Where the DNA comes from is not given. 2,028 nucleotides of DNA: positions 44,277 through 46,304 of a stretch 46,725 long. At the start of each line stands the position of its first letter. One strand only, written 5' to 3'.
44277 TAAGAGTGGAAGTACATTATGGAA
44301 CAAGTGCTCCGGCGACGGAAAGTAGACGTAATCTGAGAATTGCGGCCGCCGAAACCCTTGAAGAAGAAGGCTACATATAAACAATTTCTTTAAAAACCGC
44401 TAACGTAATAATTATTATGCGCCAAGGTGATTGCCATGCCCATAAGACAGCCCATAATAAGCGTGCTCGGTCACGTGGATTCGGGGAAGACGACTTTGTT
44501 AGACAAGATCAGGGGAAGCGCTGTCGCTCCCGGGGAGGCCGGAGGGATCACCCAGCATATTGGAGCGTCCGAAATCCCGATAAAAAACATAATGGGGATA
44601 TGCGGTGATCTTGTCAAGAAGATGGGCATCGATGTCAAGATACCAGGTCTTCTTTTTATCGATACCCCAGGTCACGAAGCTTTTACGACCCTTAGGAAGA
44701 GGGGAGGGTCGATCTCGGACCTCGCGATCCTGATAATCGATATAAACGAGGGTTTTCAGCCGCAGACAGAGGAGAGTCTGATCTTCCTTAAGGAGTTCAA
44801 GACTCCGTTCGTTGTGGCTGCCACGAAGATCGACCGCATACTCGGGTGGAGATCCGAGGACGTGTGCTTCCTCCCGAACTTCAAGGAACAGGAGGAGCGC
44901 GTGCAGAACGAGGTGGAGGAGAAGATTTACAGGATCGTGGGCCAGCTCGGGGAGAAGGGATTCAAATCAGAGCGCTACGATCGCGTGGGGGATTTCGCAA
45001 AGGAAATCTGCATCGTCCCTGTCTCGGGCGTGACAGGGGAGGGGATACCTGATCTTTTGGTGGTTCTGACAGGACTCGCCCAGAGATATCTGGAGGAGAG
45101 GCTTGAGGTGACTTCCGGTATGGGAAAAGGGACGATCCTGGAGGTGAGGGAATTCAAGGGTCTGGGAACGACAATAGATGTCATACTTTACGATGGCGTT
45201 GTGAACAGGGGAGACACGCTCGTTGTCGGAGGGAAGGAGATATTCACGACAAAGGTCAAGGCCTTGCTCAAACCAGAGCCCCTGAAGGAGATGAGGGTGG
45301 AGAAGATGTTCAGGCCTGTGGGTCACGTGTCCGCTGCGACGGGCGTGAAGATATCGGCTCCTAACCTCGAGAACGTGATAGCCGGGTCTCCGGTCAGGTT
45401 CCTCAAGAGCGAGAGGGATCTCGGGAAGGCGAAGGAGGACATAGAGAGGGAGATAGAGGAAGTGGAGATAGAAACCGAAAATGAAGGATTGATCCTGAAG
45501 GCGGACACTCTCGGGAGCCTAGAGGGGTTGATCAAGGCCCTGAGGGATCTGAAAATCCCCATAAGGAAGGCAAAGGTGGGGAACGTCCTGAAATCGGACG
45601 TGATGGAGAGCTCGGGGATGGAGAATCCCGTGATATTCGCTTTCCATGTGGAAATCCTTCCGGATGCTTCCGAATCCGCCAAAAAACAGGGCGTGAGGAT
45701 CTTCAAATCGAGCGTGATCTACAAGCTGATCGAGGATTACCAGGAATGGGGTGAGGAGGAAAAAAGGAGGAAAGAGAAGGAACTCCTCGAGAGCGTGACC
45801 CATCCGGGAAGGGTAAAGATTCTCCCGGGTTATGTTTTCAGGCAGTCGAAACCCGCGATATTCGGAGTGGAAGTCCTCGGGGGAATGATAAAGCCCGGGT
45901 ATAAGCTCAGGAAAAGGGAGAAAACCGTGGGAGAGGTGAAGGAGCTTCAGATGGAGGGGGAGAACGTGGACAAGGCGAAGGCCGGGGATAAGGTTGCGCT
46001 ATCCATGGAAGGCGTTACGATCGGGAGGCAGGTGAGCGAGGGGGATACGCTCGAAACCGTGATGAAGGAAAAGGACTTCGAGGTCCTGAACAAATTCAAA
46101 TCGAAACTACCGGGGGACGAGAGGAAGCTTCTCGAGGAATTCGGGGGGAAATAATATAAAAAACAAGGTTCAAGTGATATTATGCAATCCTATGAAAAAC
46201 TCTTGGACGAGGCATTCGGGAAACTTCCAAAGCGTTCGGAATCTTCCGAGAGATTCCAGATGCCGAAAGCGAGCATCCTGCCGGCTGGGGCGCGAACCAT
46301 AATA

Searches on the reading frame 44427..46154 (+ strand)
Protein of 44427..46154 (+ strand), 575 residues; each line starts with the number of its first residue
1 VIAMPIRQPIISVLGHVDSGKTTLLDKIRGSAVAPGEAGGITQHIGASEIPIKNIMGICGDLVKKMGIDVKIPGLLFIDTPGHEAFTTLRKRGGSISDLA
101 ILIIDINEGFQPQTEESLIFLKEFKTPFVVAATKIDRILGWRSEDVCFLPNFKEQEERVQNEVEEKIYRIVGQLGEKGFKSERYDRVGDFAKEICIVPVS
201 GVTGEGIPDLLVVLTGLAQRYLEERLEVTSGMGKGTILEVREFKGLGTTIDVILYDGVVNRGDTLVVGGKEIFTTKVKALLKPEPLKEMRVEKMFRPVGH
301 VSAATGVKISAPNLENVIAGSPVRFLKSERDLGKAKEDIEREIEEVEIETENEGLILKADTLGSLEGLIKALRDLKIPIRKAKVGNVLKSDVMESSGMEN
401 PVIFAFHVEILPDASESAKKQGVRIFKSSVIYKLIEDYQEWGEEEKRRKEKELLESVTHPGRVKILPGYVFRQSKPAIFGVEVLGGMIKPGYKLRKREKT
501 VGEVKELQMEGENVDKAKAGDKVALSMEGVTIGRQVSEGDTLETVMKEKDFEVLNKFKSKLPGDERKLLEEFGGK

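Call 89: search_protein_families(library=pfam, proteins=[window:44427-46154:+], max_evalue=0.00001)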
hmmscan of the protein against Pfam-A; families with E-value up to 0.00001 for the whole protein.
window:44427-46154:+ (575 aa): 5 families
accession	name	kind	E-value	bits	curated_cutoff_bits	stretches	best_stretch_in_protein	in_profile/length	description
PF00009.33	GTP_EFTU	-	8.4e-32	110.7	26.5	1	10-217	5-185/188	Elongation factor Tu GTP binding domain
PF14578.12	GTP_EFTU_D4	-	1e-29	102.7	23.8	1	460-543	2-86/86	Elongation factor Tu domain 4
PF11987.13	IF-2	-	1.2e-22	80.5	27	1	334-438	7-116/117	Translation-initiation factor 2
PF03144.31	GTP_EFTU_D2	-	2.1e-09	38.1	30.3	0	247-321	1-70/73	Elongation factor Tu domain 2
PF01926.29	MMR_HSR1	-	8.9e-07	29.5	21.9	1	11-134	2-113/113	50S ribosome-binding GTPase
